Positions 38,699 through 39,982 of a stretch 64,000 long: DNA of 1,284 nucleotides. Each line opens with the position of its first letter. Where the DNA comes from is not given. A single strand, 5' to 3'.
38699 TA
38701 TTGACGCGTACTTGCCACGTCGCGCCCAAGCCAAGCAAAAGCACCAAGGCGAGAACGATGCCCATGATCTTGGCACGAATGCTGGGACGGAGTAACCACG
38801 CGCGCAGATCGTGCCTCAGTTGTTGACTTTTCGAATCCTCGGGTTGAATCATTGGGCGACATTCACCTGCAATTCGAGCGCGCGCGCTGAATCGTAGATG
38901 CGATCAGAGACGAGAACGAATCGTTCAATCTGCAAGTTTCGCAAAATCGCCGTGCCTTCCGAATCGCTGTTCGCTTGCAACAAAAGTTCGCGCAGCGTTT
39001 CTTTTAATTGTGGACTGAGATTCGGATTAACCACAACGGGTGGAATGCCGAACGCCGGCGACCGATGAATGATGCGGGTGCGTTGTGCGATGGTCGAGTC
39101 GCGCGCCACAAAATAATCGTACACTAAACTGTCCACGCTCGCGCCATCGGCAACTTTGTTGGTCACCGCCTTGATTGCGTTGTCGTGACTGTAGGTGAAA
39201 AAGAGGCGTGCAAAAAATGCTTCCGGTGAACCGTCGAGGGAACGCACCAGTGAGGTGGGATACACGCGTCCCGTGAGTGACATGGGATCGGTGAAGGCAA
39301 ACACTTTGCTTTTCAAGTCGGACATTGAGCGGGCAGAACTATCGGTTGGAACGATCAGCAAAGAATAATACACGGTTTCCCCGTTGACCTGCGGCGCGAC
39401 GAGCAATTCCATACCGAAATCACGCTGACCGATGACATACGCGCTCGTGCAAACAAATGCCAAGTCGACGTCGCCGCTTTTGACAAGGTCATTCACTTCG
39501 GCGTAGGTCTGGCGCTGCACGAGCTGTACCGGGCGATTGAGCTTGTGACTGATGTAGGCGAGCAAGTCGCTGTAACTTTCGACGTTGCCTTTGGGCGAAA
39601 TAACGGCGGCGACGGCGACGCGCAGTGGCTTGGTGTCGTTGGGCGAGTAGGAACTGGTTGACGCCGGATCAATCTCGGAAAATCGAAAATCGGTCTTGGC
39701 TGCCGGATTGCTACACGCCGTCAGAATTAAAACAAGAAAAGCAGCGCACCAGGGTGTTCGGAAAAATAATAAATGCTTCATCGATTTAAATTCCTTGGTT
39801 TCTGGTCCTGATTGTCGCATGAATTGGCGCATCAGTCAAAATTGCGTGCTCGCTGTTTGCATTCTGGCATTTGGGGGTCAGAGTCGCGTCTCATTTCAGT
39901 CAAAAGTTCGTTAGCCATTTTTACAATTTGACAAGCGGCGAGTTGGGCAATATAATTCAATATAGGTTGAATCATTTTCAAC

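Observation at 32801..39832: Two tandem paralogous binding-protein / kinase / regulator triplets: a split, NarL-type analogue of TtrSR and AioXSR/ArxXSR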

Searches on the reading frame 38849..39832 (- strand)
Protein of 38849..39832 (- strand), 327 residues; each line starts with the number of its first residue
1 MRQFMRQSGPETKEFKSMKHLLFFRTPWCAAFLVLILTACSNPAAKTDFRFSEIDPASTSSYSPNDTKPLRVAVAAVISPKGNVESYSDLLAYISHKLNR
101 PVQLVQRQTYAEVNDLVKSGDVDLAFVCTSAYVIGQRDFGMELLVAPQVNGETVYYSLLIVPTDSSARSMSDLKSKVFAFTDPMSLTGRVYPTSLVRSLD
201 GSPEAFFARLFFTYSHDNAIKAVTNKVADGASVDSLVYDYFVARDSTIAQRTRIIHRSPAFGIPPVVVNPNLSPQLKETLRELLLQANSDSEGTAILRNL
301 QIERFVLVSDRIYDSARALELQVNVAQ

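Call 4: search_protein_families(library=pfam, proteins=[window:38849-39832:-], max_evalue=0.01)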
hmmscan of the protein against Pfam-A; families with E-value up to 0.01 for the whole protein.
window:38849-39832:- (327 aa): 1 family
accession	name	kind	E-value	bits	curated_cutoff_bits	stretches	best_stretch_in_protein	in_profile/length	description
PF12974.12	Phosphonate-bd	-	4.2e-59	200.3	27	1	73-312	2-241/242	ABC transporter, phosphonate, periplasmic substrate-binding protein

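Call 5: search_protein_families(library=ncbifam, proteins=[window:38849-39832:-], max_evalue=0.01)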
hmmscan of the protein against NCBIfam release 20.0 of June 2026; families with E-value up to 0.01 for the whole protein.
window:38849-39832:- (327 aa): 4 families
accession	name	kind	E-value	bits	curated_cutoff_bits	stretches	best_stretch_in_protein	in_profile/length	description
TIGR03431.1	PhnD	equivalog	7.6e-41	140.4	261.1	1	61-323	19-286/288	phosphonate ABC transporter substrate-binding protein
TIGR01098.1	3A0109s03R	subfamily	1.1e-37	129.9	112.05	1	33-286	16-252/253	phosphate/phosphite/phosphonate ABC transporter substrate-binding protein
TIGR04553.1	ABC_peri_selen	hypoth_equivalog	8.4e-20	71.2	250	1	84-318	16-257/266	putative selenate ABC transporter substrate-binding protein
NF049985.1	SBP_like_Rv1680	exception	0.0029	17.3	400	0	90-194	21-124/268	Rv1680 family SBP-like protein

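Call 9: search_solved_structures(query=window:38849-39832:-, max_evalue=0.01)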
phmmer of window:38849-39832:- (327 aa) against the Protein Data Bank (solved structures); distinct sequences matched with E-value up to 0.01: 17.
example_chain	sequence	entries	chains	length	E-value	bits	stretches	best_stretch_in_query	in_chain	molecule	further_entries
6x6b_A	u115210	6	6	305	1.6e-57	198.3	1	66-325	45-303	ArrX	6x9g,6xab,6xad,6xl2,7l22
6x8w_A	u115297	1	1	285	2.2e-56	194.5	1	66-325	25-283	ArrX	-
8ed5_A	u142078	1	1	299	1.7e-35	126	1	68-318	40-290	Putative periplasmic phosphite-binding-like protein (Pbl) PtxB-like protein designated Aio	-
6esk_A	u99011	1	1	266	1.8e-34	122.6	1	81-318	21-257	Putative periplasmic phosphite-binding-like protein (Pbl) PtxB-like protein designated Aio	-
6esv_A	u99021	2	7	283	2e-34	122.5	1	81-318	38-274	Putative periplasmic phosphite-binding-like protein (Pbl) PtxB-like protein designated Aio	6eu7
5o2j_A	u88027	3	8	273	3.1e-19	72.6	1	84-318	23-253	Probable phosphite transport system-binding protein PtxB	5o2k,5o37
5jvb_A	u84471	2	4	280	4.9e-19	72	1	64-319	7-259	Phosphonate ABC transporter, periplasmic phosphonate-binding protein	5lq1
5lv1_A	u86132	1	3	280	2.1e-14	56.7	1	83-318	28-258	PtxB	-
3n5l_A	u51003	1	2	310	1.3e-10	44.3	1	102-320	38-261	Binding protein component of ABC phosphonate transporter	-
6ght_A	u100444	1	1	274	5.9e-09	38.9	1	69-288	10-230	Probable phosphite transport system-binding protein HtxB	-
5me4_A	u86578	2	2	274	6.1e-09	38.8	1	69-288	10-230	Probable phosphite transport system-binding protein HtxB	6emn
6ghq_A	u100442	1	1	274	8e-09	38.4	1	69-288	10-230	Probable phosphite transport system-binding protein HtxB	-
9lf9_A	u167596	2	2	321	8.1e-09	38.4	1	66-296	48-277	Phosphonate ABC transporter, periplasmic phosphonate-binding protein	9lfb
3p7i_A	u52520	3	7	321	4.1e-08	36.1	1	78-310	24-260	PhnD, subunit of alkylphosphonate ABC transporter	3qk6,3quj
3s4u_A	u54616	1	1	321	6.6e-08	35.4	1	78-310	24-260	PhnD, subunit of alkylphosphonate ABC transporter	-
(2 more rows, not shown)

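Call 11: search_solved_structures(query=window:38849-39832:-, max_evalue=1e-30, show_alignments=3)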
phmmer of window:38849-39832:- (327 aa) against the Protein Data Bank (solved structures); distinct sequences matched with E-value up to 1e-30: 5.
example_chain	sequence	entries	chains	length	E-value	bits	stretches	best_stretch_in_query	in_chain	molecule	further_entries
6x6b_A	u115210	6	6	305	1.6e-57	198.3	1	66-325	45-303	ArrX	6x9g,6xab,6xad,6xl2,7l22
6x8w_A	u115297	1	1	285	2.2e-56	194.5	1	66-325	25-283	ArrX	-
8ed5_A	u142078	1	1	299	1.7e-35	126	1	68-318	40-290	Putative periplasmic phosphite-binding-like protein (Pbl) PtxB-like protein designated Aio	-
6esk_A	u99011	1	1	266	1.8e-34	122.6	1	81-318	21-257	Putative periplasmic phosphite-binding-like protein (Pbl) PtxB-like protein designated Aio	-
6esv_A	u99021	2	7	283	2e-34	122.5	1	81-318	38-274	Putative periplasmic phosphite-binding-like protein (Pbl) PtxB-like protein designated Aio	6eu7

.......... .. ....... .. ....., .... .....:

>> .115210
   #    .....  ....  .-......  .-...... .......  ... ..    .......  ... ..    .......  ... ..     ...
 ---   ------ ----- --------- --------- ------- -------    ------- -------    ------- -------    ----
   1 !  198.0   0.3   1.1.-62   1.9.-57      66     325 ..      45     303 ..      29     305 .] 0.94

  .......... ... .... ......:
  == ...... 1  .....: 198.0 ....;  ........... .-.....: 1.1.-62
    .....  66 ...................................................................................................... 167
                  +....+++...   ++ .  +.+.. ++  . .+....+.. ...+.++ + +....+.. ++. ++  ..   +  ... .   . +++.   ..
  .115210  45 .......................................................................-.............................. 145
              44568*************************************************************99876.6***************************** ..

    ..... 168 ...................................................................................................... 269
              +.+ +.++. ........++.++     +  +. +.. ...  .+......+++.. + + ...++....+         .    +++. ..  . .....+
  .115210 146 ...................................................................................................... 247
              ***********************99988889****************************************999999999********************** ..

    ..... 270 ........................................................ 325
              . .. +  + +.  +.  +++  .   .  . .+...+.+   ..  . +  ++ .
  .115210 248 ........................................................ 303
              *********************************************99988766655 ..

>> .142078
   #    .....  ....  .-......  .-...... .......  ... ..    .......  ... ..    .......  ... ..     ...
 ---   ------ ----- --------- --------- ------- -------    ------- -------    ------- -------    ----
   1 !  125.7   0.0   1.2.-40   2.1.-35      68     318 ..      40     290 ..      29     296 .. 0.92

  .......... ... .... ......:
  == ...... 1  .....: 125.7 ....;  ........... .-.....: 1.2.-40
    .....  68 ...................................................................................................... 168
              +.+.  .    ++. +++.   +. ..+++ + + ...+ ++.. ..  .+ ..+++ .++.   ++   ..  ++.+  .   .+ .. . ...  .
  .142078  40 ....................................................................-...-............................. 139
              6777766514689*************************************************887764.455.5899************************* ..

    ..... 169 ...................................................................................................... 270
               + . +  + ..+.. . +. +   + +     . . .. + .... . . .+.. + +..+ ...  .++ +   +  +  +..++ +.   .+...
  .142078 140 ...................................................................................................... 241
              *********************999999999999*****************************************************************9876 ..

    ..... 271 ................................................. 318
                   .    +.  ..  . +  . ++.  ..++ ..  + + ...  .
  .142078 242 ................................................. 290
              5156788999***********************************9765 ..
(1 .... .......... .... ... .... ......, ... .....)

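Call 15: find_encoding_contigs(protein=window:38849-39832:-, flank=10000, max_places=6)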
Protein window:38849-39832:- (327 aa): no gene with exactly this product is on record in the collection.

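Call 16: find_homologous_proteins(query=window:38849-39832:-, max_evalue=1e-10)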
Query window:38849-39832:- (327 aa): 2870 proteins with E <= 1e-10 among 5756 candidates; the best 120 are listed.
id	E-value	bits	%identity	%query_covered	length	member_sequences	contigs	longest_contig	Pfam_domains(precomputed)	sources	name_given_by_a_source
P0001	5.1e-198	674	100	95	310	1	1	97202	PF12974.13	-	-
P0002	7.6e-167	572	88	91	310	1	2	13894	PF12974.13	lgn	-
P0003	4.9e-162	556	82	95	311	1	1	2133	PF12974.13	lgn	-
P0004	9.9e-161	552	80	95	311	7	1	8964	PF12974.13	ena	-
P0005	8.9e-160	549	80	95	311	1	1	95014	PF12974.13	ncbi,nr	ncbi:MAG: phosphate/phosphite/phosphonate ABC transporter substrate-binding protein [Chloroflexi bac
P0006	4.8e-159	546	85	90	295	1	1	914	PF12974.13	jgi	jgi:phosphonate transport system substrate-binding protein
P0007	3.6e-156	537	83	91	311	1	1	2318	PF12974.13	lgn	-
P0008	1.0e-155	536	80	92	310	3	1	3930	PF12974.13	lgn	-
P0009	2.0e-155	535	81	92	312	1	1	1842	PF12974.13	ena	-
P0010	3.0e-155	534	80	91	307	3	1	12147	PF12974.13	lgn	-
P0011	5.0e-155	533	79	93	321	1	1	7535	PF12974.13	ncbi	-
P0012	5.1e-154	530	80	91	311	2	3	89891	PF12974.13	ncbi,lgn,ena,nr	ncbi:MAG: phosphate/phosphite/phosphonate ABC transporter substrate-binding protein [Chloroflexi bac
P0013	9.4e-154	529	79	92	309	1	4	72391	PF12974.13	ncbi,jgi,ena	jgi:phosphonate transport system substrate-binding protein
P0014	1.2e-153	529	82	91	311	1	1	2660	PF12974.13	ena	-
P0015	1.5e-153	528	79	91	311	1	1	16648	PF12974.13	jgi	jgi:phosphonate transport system substrate-binding protein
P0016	9.5e-153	526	80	91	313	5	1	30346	PF12974.13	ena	-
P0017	1.3e-152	525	80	93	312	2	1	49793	PF12974.13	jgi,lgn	jgi:phosphonate transport system substrate-binding protein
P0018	2.5e-152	524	78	95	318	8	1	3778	PF12974.13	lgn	-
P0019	5.3e-152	523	79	91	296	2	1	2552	PF12974.13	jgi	jgi:phosphonate transport system substrate-binding protein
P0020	7.1e-152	523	80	91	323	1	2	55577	PF12974.13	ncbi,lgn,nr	ncbi:MAG: phosphate/phosphite/phosphonate ABC transporter substrate-binding protein [Chloroflexi bac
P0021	2.4e-151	521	79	91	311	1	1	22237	PF12974.13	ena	-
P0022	4.4e-151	520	75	96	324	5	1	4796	PF12974.13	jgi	jgi:phosphonate transport system substrate-binding protein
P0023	6.6e-151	520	81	90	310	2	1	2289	PF12974.13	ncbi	-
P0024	9.5e-151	519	80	89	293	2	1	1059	PF12974.13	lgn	-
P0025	1.5e-150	519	76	96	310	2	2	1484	PF12974.13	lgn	-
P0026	2.8e-150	518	80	91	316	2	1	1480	PF12974.13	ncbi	-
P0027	4.3e-150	517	78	92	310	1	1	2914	PF12974.13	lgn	-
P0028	1.2e-149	516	77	93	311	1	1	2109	PF12974.13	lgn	-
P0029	1.7e-149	515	78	90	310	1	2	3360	PF12974.13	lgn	-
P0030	9.7e-149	513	75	95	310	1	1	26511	PF12974.13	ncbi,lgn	-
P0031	1.0e-148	513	78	90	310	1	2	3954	PF12974.13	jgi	jgi:phosphonate transport system substrate-binding protein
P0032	1.0e-148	513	78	90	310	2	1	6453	PF12974.13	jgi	jgi:phosphonate transport system substrate-binding protein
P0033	1.5e-148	512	77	91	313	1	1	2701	PF12974.13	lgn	-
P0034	1.6e-148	512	79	90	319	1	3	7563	PF12974.13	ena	-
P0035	1.6e-148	512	77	92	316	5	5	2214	PF12974.13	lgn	-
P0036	2.5e-148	511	77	94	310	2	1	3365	PF12974.13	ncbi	-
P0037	2.8e-148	511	75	93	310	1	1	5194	PF12974.13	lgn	-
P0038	4.0e-148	511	79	91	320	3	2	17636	PF12974.13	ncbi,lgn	-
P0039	4.1e-148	511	76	94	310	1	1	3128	PF12974.13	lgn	-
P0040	4.2e-148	511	76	94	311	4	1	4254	PF12974.13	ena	-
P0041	5.6e-148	510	77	91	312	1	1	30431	PF12974.13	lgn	-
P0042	6.0e-148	510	75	95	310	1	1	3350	PF12974.13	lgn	-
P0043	6.4e-148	510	78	90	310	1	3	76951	PF12974.13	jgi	jgi:phosphonate transport system substrate-binding protein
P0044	1.1e-147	509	76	91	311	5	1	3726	PF12974.13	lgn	-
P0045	1.6e-147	509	84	84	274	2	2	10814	PF12974.13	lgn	-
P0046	4.0e-147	507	79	90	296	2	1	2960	PF12974.13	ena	-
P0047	3.3e-146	504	79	90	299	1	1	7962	PF12974.13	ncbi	-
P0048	2.0e-145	502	78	88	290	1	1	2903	PF12974.13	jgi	jgi:phosphonate transport system substrate-binding protein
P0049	4.8e-145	500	77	89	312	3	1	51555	PF12974.13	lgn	-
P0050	1.6e-144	499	75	92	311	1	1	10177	PF12974.13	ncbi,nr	ncbi:MAG: phosphate/phosphite/phosphonate ABC transporter substrate-binding protein [Chloroflexi bac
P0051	4.1e-144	497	77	90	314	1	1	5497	PF12974.13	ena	-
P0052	2.9e-143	495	81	85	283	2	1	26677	PF12974.13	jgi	jgi:phosphonate transport system substrate-binding protein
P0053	3.0e-142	491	75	91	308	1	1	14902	PF12974.13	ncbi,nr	ncbi:MAG: phosphate/phosphite/phosphonate ABC transporter substrate-binding protein [Anaerolineae ba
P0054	3.7e-142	491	72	94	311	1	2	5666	PF12974.13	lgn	-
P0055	6.6e-142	490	73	93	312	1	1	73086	PF12974.13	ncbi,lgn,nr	ncbi:MAG: phosphate/phosphite/phosphonate ABC transporter substrate-binding protein [Chloroflexi bac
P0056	6.7e-142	490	74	91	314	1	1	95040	PF12974.13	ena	-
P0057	8.3e-141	487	76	88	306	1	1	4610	PF12974.13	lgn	-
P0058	4.7e-140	484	75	88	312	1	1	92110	PF12974.13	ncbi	-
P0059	5.1e-140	484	73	90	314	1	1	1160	PF12974.13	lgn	-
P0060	2.6e-139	482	74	91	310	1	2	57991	PF12974.13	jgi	jgi:phosphonate transport system substrate-binding protein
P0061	9.4e-138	477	71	91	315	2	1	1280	PF12974.13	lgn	-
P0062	2.7e-134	465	73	89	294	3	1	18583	PF12974.13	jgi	jgi:phosphonate transport system substrate-binding protein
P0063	6.0e-132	457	71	90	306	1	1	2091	PF12974.13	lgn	-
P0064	2.1e-131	456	68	95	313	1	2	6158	PF12974.13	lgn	-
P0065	3.3e-130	452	71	90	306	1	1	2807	PF12974.13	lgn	-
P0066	8.6e-130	450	71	90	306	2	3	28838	PF12974.13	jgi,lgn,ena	jgi:phosphonate transport system substrate-binding protein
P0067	3.3e-128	445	67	93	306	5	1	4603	PF12974.13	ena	-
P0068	1.0e-127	444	91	69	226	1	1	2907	PF12974.13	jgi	jgi:phosphonate transport system substrate-binding protein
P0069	1.5e-126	440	65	94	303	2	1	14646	PF12974.13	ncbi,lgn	-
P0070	1.9e-125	436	77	78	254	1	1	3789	PF12974.13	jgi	jgi:phosphonate transport system substrate-binding protein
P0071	5.0e-122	425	75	79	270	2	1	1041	PF12974.13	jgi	jgi:phosphonate transport system substrate-binding protein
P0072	7.1e-122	424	64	94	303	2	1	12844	PF12974.13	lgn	-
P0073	2.5e-121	423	64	92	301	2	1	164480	PF12974.13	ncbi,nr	ncbi:MAG: phosphate/phosphite/phosphonate ABC transporter substrate-binding protein [Chloroflexi bac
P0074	1.9e-115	403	76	75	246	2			PF12974.13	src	-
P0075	3.0e-111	390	63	90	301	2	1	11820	PF12974.13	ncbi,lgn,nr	ncbi:MAG: phosphate/phosphite/phosphonate ABC transporter substrate-binding protein [Chloroflexi bac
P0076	6.5e-111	388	62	89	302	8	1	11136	PF12974.13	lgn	-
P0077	8.7e-111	388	66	80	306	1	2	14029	PF12974.13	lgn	-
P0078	2.2e-110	387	61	89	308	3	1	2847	PF12974.13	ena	-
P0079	9.3e-110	385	67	78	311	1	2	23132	PF12974.13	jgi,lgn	-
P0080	1.4e-109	384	65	80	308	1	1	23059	PF12974.13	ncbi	-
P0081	1.4e-109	384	62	89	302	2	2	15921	PF12974.13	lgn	-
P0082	2.3e-109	383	63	84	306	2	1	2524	PF12974.13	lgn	-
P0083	3.0e-109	383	60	94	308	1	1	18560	PF12974.13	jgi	-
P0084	1.1e-108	381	59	94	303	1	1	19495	PF12974.13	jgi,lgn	jgi:phosphonate transport system substrate-binding protein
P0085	1.1e-108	381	62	86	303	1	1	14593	PF12974.13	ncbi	-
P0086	1.1e-108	381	59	94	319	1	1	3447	PF12974.13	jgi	jgi:phosphonate transport system substrate-binding protein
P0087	1.3e-108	381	62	89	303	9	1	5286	PF12974.13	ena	-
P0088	1.3e-108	381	60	91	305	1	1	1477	PF12974.13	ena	-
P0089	1.9e-108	380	60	91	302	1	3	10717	PF12974.13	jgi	jgi:phosphonate transport system substrate-binding protein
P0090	2.5e-108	380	62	87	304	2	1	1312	PF12974.13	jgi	jgi:phosphonate transport system substrate-binding protein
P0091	3.4e-108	379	59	94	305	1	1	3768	PF12974.13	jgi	-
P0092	5.0e-108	379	64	83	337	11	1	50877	PF12974.13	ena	-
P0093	5.1e-108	379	62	87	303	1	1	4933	PF12974.13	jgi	jgi:phosphonate transport system substrate-binding protein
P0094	5.5e-108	379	60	87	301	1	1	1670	PF12974.13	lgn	-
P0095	6.3e-108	379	62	86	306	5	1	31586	PF12974.13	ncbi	ncbi:MAG: substrate-binding domain-containing protein [Candidatus Villigracilaceae bacterium]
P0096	7.6e-108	378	60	88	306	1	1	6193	PF12974.13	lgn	-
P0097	7.9e-108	378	60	91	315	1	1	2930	PF12974.13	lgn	-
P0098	1.3e-107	378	59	96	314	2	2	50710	PF12974.13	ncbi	-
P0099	3.7e-107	376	59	87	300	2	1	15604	PF12974.13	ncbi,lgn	-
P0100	3.7e-107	376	66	80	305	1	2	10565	PF12974.13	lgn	-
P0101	4.7e-107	376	61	89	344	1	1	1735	PF12974.13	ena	-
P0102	4.8e-107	376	64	83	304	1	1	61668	PF12974.13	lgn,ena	-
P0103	5.4e-107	376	63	87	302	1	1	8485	PF12974.13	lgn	-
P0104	5.4e-107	376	60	91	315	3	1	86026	PF12974.13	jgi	-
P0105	5.7e-107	375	58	91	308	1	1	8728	PF12974.13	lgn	-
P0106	5.7e-107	375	61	87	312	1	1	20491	PF12974.13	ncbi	-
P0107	6.5e-107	375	60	87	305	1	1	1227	PF12974.13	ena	-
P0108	7.0e-107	375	65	79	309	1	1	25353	PF12974.13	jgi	jgi:phosphonate transport system substrate-binding protein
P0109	7.4e-107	375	61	88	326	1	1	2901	PF12974.13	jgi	jgi:phosphonate transport system substrate-binding protein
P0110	7.7e-107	375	66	79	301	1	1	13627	PF12974.13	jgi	jgi:phosphonate transport system substrate-binding protein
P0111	8.1e-107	375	62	86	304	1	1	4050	PF12974.13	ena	-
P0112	8.4e-107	375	62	86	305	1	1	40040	PF12974.13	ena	-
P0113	8.7e-107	375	62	86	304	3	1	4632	PF12974.13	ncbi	-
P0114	8.9e-107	375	64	80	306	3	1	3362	PF12974.13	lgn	-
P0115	9.2e-107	375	60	86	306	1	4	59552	PF12974.13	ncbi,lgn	-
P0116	9.8e-107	375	62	89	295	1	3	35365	PF12974.13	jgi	-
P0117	1.0e-106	375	65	80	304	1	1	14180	PF12974.13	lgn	-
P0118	1.1e-106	374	62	86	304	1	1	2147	PF12974.13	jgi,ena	-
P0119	1.2e-106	374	61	89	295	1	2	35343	PF12974.13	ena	-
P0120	1.2e-106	374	59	88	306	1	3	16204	PF12974.13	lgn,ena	-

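Call 17: find_encoding_contigs(protein=P0005, flank=10000, max_places=3)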
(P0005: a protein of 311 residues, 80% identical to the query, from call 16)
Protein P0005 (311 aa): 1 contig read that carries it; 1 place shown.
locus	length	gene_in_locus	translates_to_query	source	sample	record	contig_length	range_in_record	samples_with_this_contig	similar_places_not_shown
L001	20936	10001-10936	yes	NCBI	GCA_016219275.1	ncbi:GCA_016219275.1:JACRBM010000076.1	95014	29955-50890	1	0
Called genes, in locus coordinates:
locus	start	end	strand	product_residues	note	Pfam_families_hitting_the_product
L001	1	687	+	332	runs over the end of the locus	PF00389:2-Hacid_dh, PF02826:2-Hacid_dh_C, PF03446:NAD_binding_2 (weak)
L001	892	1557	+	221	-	PF03737:RraA-like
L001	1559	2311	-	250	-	PF00005:ABC_tran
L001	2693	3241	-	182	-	PF04542:Sigma70_r2, PF08281:Sigma70_r4_2, PF04545:Sigma70_r4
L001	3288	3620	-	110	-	-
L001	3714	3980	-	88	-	PF13183:Fer4_8 (faint), PF12837:Fer4_6 (weak), PF13237:Fer4_10, PF00037:Fer4 (weak), PF14697:Fer4_21 (weak), PF12838:Fer4_7, PF13187:Fer4_9, PF00037:Fer4 (weak), +4 more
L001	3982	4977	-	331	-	PF03599:CdhD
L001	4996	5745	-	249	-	PF13489:Methyltransf_23, PF01135:PCMT, PF01209:Ubie_methyltran, PF06325:PrmA (weak), PF13847:Methyltransf_31, PF08241:Methyltransf_11, PF08242:Methyltransf_12, PF13649:Methyltransf_25, +1 more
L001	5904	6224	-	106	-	PF12840:HTH_20 (weak), PF01022:HTH_5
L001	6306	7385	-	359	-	PF01758:SBF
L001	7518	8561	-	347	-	PF03773:ArsP_1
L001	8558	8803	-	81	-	PF13192:Thioredoxin_3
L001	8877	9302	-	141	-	PF01451:LMWPc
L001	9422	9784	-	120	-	PF01022:HTH_5, PF12840:HTH_20 (weak)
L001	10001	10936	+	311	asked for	PF12974:Phosphonate-bd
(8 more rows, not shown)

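Call 18: find_encoding_contigs(protein=P0073, flank=10000, max_places=3)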
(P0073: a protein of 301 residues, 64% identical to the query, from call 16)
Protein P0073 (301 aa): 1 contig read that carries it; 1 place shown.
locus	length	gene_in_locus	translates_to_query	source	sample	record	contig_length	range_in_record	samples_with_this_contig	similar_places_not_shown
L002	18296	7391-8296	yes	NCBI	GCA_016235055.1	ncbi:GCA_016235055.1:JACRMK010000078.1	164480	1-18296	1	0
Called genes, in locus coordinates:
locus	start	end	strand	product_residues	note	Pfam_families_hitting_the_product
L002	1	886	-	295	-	PF13546:DDE_5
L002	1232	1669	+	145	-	PF02604:PhdYeFM_antitox (faint)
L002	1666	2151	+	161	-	PF11848:DUF3368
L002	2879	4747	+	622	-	PF22548:AEP-TOTE, PF00270:DEAD, PF04851:ResIII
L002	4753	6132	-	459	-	-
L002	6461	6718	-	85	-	PF13192:Thioredoxin_3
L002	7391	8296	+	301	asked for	PF12974:Phosphonate-bd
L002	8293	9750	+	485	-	PF17203:sCache_3_2, PF00672:HAMP, PF07730:HisKA_3, PF13581:HATPase_c_2 (weak), PF02518:HATPase_c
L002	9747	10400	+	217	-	PF00072:Response_reg, PF08281:Sigma70_r4_2, PF00196:GerE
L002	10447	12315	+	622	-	PF17203:sCache_3_2, PF00672:HAMP, PF13185:GAF_2 (faint), PF07730:HisKA_3, PF13581:HATPase_c_2 (weak), PF02518:HATPase_c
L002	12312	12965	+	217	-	PF00072:Response_reg, PF08281:Sigma70_r4_2 (weak), PF00196:GerE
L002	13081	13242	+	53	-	-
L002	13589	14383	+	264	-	PF13187:Fer4_9 (faint), PF13237:Fer4_10 (faint), PF13247:Fer4_11, PF12838:Fer4_7 (weak), PF12797:Fer4_2 (weak), PF12837:Fer4_6 (weak), PF00037:Fer4 (weak), PF13247:Fer4_11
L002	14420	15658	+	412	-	PF03916:NrfD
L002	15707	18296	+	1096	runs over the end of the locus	PF04879:Molybdop_Fe4S4 (weak), PF00384:Molybdopterin, PF01568:Molydop_binding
